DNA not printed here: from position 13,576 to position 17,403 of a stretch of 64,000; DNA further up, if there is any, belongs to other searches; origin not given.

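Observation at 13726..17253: Atypical EssC-like ATPase architecture: coiled-coil N-terminus, one live P-loop between two degenerate modules, Pro-rich acidic tail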

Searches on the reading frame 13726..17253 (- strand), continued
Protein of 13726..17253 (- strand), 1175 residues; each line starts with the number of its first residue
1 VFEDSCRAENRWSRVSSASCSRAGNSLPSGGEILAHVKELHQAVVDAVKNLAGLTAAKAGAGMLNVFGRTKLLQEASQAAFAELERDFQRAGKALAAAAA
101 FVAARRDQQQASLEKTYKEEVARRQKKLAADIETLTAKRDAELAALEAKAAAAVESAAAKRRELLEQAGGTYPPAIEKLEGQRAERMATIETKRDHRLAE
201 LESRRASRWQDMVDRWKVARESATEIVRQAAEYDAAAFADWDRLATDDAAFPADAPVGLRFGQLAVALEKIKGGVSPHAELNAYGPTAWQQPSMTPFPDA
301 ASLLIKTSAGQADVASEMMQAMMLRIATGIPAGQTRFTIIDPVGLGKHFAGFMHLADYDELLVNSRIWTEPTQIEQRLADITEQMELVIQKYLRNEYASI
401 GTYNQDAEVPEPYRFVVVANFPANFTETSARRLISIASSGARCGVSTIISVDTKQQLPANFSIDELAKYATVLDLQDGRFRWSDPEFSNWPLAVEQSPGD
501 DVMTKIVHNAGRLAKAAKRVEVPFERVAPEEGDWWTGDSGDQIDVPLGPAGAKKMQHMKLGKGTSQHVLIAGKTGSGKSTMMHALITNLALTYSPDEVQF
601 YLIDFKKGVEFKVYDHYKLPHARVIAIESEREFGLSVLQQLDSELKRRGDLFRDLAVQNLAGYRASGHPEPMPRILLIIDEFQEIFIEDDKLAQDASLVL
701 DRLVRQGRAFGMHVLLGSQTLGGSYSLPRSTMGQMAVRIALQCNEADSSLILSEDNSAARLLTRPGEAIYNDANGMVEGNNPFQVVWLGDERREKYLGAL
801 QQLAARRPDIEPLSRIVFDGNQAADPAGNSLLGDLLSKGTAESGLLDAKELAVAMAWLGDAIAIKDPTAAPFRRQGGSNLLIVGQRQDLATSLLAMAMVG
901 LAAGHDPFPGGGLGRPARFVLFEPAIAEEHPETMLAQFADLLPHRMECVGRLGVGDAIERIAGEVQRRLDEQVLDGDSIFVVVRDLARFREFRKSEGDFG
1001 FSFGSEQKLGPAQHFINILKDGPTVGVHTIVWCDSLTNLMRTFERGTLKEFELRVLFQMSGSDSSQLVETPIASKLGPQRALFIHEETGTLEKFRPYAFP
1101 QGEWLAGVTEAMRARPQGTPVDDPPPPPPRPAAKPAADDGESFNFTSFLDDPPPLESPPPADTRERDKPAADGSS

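Call 20: find_encoding_contigs(protein=P0089, flank=7000, max_places=3)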
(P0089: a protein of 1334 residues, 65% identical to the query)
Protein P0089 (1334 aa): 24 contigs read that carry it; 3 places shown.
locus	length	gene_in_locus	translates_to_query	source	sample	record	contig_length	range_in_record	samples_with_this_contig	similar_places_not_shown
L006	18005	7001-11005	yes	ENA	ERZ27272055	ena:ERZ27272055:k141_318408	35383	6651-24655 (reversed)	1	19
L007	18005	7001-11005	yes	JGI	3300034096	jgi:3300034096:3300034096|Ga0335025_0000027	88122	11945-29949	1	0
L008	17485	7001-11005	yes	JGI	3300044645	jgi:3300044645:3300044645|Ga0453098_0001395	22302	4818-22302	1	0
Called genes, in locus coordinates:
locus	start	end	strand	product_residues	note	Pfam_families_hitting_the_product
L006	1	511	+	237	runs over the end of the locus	PF02591:Zn_ribbon_9 (weak)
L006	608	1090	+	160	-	PF03449:GreA_GreB_N, PF01272:GreA_GreB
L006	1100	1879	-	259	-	PF01168:Ala_racemase_N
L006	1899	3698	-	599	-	-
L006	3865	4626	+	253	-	PF27149:YdjY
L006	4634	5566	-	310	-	PF06778:Chlor_dismutase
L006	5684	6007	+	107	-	PF06013:WXG100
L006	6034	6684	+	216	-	-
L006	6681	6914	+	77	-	-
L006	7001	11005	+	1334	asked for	PF01580:FtsK_SpoIIIE, PF13401:AAA_22 (weak)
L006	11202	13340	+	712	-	-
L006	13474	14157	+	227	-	PF08281:Sigma70_r4_2, PF04545:Sigma70_r4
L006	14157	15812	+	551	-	PF00069:Pkinase, PF07714:PK_Tyr_Ser-Thr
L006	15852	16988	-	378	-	PF00089:Trypsin, PF13365:Trypsin_2, PF00595:PDZ (faint), PF13180:PDZ_2, PF17820:PDZ_6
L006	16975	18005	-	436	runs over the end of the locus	PF00994:MoCF_biosynth, PF18146:CinA_KH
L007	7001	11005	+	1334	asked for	PF01580:FtsK_SpoIIIE, PF13401:AAA_22 (weak)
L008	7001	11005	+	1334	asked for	PF01580:FtsK_SpoIIIE, PF13401:AAA_22 (weak)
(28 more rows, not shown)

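Call 26: search_solved_structures(query=P0003, max_evalue=0.01, show_alignments=2)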
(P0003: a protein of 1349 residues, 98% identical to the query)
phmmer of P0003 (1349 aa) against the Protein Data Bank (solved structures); distinct sequences matched with E-value up to 0.01: 15.
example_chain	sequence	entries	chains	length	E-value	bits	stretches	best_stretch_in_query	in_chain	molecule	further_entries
4nh0_A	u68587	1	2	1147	1.1e-34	122.7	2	736-940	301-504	Cell divisionFtsK/SpoIIIE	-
7np7_C1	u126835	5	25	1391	1.2e-27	99.3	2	737-922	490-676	ESX-5 secretion system protein EccC5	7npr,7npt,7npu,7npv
7b9f_C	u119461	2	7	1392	3.1e-26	94.7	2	737-929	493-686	EccC5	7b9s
9qks_G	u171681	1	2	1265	2.4e-25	91.7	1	707-997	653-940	ESX secretion system protein YukB,Green fluorescent protein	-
4n1a_A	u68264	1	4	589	6.1e-17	63.9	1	736-908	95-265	Cell divisionFtsK/SpoIIIE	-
2ius_A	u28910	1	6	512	4.4e-12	47.8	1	739-839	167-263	DNA TRANSLOCASE FTSK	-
6o1w_A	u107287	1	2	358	2.2e-10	42.2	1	731-926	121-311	DNA translocase coupling protein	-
6o1x_A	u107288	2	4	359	2.2e-10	42.2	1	731-927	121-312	DNA translocase coupling protein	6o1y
6o1z_A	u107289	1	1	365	2.3e-10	42.1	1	731-927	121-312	DNA translocase coupling protein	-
9jv8_A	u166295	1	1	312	2.4e-10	42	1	737-973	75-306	ESX-1 secretion system protein EccCb1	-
2iuu_A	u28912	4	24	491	3.8e-09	38.1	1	740-838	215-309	DNA TRANSLOCASE FTSK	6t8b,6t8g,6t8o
2iut_A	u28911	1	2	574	9.1e-09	36.8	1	740-838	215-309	DNA TRANSLOCASE FTSK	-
5fv0_A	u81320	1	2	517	1.8e-06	29.2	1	742-897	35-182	ESX secretion system protein EccC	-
4lya_A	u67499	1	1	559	6.1e-06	27.4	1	742-897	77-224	Uncharacterized protein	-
6j19_A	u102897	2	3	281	0.00057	20.9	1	736-793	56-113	ESX-1 secretion system protein EccCb1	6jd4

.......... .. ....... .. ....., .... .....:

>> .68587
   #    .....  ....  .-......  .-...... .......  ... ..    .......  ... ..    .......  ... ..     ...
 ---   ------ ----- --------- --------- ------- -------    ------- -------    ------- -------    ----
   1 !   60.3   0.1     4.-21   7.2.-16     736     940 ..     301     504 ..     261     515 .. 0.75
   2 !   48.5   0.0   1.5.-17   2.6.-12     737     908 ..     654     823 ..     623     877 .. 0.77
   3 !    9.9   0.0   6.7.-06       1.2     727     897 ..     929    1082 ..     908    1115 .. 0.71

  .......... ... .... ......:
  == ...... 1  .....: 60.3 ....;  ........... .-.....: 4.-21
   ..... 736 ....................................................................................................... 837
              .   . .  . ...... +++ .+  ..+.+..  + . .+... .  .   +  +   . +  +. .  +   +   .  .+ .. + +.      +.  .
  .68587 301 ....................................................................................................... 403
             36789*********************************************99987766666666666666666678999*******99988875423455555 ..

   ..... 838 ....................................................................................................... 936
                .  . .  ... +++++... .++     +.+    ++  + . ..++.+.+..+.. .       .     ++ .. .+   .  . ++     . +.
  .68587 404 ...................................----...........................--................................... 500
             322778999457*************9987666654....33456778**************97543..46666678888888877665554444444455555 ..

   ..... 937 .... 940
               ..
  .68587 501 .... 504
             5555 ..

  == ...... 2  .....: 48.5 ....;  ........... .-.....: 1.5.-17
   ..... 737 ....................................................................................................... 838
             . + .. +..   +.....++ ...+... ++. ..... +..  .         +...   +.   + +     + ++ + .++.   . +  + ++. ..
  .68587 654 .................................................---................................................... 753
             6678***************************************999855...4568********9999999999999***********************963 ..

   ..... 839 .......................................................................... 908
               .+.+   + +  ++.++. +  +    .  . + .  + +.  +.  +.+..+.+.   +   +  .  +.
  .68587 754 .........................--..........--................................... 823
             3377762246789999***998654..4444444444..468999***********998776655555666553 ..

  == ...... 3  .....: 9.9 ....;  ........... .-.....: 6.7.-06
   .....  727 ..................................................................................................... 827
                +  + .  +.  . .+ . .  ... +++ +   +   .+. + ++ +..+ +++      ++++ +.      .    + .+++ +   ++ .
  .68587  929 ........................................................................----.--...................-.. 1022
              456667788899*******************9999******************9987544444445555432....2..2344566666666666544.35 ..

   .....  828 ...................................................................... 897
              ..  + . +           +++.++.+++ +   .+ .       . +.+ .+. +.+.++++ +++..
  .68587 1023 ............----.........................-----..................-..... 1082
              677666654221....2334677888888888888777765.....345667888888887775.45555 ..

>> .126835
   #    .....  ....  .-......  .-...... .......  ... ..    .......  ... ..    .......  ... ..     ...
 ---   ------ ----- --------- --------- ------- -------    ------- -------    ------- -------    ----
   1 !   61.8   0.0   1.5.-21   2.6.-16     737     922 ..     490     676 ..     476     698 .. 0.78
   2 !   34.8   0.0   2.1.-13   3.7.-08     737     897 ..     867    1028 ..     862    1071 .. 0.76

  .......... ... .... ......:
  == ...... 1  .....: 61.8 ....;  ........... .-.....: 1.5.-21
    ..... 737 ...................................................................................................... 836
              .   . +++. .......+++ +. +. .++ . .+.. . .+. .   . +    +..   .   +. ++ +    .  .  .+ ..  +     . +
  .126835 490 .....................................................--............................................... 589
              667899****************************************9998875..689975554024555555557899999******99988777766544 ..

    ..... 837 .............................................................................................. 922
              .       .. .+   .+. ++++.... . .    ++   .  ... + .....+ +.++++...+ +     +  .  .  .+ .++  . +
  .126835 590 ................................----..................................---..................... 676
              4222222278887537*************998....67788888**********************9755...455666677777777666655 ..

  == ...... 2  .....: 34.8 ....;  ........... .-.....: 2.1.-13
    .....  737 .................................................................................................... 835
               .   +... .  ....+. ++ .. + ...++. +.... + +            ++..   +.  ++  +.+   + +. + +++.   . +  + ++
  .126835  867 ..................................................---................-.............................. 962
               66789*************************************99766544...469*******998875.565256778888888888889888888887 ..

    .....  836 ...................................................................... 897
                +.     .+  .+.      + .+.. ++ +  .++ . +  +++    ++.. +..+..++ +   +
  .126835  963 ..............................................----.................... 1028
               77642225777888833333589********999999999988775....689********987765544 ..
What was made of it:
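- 14776..15627 (-): Module B: the live D1-like ATPase. Walker A is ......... (15514-15540). Walker B is LLIIDEF (15208-15228). PDB 4nh0 EccC D1 E 1e-34 (call 26).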

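Call 35: search_solved_structures(query=A1, max_evalue=0.01, show_alignments=0)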
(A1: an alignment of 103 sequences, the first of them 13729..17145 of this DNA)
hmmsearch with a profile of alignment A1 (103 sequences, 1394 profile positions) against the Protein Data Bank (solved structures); distinct sequences matched with E-value up to 0.01: 26.
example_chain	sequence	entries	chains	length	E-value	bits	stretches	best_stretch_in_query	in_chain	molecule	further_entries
4nh0_A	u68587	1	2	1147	1.8e-31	112.2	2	783-941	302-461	Cell divisionFtsK/SpoIIIE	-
7np7_C1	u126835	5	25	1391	2.6e-28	101.8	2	783-961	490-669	ESX-5 secretion system protein EccC5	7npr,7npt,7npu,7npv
7b9f_C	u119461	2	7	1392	5e-25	90.9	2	783-963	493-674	EccC5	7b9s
9qks_G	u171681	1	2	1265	6.2e-25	90.6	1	752-979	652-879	ESX secretion system protein YukB,Green fluorescent protein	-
4n1a_A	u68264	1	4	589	5.6e-14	54.3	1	783-939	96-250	Cell divisionFtsK/SpoIIIE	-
9jv8_A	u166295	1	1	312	2.1e-10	42.5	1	789-937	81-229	ESX-1 secretion system protein EccCb1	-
6o1w_A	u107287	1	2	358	7.8e-09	37.3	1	781-939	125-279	DNA translocase coupling protein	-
6o1x_A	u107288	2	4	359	7.8e-09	37.3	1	781-939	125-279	DNA translocase coupling protein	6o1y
6o1z_A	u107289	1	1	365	8.1e-09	37.2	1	781-939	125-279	DNA translocase coupling protein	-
2ius_A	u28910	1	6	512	2.2e-08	35.8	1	787-894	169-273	DNA TRANSLOCASE FTSK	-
2iuu_A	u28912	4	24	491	1.7e-07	32.8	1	787-886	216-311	DNA TRANSLOCASE FTSK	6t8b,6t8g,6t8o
2iut_A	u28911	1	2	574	2.7e-07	32.2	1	787-886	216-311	DNA TRANSLOCASE FTSK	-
3k2s_A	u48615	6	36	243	0.00013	23.3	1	284-438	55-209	Apolipoprotein A-I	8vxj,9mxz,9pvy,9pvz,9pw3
5fv0_A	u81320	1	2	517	0.00018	22.8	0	790-826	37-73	ESX secretion system protein EccC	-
7kjr_C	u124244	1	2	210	0.00018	22.8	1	286-438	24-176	Apolipoprotein A-I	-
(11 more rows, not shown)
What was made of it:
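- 16543..17049 (-): Helix 2: a 169-residue single helix (stalk) leading into the ATPase modules. The family profile of this stretch weakly hits apolipoprotein A-I (E 1e-4, call 35).
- PDB sequence hits to EccC, EccC5 and YukB (calls 26, 35).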
